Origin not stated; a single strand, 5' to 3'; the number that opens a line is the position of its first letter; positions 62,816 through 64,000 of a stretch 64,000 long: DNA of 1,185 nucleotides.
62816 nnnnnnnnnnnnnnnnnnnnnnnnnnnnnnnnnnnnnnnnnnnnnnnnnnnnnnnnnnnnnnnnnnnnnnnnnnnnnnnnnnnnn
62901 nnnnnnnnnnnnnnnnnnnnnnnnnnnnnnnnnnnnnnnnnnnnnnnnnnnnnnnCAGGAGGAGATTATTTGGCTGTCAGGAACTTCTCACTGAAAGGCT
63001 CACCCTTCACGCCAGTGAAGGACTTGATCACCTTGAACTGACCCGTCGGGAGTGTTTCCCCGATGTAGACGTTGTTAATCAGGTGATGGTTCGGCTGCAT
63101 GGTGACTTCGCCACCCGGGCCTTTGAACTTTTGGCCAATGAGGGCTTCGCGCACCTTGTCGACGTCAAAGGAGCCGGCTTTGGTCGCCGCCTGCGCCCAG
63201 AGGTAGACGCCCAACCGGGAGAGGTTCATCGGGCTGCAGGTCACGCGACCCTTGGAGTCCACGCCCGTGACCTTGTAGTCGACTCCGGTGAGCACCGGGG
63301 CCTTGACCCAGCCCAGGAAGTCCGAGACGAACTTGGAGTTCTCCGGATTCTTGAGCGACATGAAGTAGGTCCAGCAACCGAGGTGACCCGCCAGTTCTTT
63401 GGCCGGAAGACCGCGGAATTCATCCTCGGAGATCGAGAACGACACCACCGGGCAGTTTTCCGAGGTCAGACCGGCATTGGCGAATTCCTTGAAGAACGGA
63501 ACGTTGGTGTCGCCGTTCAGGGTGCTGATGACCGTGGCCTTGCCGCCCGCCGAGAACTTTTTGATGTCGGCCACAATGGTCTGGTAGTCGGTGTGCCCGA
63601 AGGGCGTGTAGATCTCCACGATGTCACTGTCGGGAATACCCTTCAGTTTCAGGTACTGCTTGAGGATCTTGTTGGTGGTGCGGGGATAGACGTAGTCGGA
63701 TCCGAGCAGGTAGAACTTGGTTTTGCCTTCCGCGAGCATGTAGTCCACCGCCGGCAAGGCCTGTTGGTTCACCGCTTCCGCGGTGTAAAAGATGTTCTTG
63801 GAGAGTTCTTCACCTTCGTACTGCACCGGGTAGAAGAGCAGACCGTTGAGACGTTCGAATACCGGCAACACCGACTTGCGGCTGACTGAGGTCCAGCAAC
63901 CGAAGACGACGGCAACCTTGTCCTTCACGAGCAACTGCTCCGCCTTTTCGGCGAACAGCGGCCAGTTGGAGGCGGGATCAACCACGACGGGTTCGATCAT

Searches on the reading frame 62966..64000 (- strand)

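Call 88: search_protein_families(library=ncbifam, proteins=[window:62966-64000:-], max_evalue=1e-30)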
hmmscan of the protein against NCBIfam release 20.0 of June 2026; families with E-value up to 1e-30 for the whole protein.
window:62966-64000:- (344 aa): 1 family
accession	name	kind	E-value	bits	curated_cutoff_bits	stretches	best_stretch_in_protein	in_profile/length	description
TIGR03407.1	urea_ABC_UrtA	exception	7.8e-132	439.6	492.75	1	2-336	42-360/361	urea ABC transporter substrate-binding protein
